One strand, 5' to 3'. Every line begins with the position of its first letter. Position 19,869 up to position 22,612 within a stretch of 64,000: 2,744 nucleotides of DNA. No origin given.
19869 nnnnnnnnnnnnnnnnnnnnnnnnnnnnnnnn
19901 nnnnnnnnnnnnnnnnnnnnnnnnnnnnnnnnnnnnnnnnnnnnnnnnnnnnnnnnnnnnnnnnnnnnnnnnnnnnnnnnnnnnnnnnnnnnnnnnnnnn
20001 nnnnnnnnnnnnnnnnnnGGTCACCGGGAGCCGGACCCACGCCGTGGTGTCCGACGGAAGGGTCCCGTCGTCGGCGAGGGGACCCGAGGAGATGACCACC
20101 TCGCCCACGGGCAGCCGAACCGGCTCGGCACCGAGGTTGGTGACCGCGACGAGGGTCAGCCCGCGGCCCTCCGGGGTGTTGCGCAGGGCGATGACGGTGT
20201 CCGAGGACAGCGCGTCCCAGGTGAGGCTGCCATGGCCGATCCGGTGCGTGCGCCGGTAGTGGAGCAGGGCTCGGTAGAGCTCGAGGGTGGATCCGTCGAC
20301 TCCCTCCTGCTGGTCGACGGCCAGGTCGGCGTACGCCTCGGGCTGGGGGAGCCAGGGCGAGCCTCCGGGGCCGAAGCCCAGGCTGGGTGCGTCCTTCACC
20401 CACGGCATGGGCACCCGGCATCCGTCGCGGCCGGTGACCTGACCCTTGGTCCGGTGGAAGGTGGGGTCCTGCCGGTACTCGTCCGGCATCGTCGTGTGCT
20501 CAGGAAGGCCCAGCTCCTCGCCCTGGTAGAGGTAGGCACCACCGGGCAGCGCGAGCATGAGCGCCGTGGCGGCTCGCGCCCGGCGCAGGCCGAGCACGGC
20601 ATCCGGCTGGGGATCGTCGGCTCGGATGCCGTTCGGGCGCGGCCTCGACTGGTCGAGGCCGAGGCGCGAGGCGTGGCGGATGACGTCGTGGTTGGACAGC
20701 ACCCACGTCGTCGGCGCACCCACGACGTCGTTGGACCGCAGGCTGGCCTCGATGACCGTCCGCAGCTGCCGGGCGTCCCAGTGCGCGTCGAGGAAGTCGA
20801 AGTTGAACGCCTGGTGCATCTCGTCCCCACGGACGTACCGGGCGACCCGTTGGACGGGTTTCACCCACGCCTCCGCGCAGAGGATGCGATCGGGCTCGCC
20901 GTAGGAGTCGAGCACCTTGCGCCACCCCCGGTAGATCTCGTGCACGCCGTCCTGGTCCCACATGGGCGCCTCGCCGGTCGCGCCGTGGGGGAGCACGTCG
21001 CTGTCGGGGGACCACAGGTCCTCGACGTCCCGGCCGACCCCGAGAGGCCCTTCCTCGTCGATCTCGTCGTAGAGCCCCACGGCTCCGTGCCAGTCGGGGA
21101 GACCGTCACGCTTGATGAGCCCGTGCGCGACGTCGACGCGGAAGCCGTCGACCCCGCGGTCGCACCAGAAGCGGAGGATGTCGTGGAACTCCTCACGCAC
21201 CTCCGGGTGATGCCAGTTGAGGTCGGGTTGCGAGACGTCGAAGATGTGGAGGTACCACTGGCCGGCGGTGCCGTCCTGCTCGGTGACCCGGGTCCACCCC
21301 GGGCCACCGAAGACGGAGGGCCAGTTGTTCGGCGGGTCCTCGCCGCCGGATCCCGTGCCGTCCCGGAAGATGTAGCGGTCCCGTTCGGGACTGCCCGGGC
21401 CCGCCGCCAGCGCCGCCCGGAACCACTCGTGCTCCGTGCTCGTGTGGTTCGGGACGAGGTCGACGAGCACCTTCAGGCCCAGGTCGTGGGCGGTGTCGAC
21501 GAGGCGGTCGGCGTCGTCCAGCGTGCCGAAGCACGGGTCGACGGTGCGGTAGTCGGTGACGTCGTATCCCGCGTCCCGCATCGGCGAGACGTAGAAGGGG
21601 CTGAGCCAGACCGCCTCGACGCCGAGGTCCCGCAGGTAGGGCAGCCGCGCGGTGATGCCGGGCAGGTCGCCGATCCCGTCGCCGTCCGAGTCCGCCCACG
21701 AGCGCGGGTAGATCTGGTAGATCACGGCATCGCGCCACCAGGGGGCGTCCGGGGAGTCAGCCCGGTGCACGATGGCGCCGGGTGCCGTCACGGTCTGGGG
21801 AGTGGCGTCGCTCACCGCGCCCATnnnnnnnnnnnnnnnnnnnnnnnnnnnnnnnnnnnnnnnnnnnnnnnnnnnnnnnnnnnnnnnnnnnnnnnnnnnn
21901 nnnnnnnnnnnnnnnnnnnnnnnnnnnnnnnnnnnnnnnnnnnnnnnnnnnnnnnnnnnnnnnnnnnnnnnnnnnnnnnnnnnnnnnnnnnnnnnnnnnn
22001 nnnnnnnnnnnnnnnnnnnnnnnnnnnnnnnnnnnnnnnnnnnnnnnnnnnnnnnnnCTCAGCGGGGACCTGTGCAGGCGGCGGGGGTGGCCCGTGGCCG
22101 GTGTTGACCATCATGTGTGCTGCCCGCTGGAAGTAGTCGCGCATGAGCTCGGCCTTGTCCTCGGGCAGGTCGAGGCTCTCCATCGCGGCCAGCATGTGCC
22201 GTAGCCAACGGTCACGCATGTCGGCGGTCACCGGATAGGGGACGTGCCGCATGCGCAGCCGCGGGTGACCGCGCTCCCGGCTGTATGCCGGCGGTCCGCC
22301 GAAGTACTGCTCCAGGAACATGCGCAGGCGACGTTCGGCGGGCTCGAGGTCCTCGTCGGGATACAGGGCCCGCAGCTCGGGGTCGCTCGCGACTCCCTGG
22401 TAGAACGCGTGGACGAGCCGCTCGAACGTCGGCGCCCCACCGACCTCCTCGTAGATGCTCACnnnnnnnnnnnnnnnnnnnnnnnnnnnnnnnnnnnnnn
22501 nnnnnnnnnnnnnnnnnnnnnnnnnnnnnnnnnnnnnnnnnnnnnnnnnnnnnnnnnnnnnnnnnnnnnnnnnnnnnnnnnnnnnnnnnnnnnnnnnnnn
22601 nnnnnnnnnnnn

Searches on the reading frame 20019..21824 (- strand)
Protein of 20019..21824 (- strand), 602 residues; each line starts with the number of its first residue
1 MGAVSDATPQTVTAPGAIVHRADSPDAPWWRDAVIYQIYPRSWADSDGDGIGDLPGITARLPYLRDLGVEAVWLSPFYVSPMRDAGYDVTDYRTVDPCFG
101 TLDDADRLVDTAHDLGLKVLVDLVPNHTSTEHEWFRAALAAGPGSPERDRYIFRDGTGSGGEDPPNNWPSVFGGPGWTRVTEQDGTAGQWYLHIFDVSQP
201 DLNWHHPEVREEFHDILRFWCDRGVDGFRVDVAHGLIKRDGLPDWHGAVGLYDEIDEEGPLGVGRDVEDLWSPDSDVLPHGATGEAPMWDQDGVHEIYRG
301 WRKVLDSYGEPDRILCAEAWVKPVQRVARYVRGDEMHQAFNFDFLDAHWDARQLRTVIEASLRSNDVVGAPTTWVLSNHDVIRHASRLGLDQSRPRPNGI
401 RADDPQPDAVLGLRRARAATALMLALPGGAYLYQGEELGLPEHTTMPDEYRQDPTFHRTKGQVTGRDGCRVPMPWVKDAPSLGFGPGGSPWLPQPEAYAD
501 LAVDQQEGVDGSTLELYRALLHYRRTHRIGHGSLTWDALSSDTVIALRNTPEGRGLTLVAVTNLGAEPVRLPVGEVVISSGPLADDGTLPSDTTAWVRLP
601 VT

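Call 36: find_encoding_contigs(protein=window:20019-21824:-, flank=10000, max_places=8)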
Protein window:20019-21824:- (602 aa): 15 contigs read that carry it; 8 places shown.
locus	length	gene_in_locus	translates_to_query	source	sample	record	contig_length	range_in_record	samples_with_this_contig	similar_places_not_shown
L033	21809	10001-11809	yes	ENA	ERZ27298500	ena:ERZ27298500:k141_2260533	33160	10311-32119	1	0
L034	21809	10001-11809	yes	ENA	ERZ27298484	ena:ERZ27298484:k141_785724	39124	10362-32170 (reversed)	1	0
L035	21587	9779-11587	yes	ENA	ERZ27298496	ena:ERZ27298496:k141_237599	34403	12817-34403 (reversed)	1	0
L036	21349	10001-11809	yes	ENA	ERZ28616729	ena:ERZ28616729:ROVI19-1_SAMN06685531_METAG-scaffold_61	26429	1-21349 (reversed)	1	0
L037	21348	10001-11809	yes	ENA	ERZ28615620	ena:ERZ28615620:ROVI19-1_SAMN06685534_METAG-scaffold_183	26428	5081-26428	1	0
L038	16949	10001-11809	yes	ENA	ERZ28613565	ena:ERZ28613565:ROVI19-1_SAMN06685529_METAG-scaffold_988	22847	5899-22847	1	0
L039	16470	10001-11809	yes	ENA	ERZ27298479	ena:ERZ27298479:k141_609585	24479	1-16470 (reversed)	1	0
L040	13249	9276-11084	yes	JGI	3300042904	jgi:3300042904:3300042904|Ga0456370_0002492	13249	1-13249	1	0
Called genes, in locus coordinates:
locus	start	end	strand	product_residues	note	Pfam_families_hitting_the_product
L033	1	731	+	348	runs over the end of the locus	PF00532:Peripla_BP_1, PF13377:Peripla_BP_3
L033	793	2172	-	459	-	PF05697:Trigger_N, PF00254:FKBP_C (weak), PF05698:Trigger_C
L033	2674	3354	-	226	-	PF02390:Methyltransf_4, PF13847:Methyltransf_31 (weak)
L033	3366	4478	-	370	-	PF07228:SpoIIE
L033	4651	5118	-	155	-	PF02502:LacAB_rpiB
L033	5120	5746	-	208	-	PF01323:DSBA (weak), PF22234:Rv2466c-like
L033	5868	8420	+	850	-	PF17900:Peptidase_M1_N, PF01433:Peptidase_M1, PF11838:ERAP1_C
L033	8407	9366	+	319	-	PF21088:MS_channel_1st (weak), PF00924:MS_channel_2nd, PF21082:MS_channel_3rd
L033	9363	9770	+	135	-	PF01152:Bac_globin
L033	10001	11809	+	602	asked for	PF00128:Alpha-amylase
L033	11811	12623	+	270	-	PF03009:GDPD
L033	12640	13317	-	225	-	PF26035:DUF8010, PF26572:DUF8185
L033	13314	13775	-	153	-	PF20791:Acyl-ACP_TE_C (weak), PF13279:4HBT_2, PF03061:4HBT (weak)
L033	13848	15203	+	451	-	PF00144:Beta-lactamase, PF24491:DUF7586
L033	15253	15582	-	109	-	-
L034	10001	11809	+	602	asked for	PF00128:Alpha-amylase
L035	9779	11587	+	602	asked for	PF00128:Alpha-amylase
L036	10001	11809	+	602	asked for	PF00128:Alpha-amylase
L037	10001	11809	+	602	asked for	PF00128:Alpha-amylase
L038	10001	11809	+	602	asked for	PF00128:Alpha-amylase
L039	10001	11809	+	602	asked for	PF00128:Alpha-amylase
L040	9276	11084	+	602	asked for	PF00128:Alpha-amylase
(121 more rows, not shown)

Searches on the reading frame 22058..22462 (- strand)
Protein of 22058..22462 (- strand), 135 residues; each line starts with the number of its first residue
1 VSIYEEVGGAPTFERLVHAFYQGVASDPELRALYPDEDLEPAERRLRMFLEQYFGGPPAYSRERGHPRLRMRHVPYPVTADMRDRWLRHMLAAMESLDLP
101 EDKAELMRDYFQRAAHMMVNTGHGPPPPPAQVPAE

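Call 32: find_encoding_contigs(protein=window:22058-22462:-, flank=10000, max_places=8)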
Protein window:22058-22462:- (135 aa): no gene with exactly this product is on record in the collection.
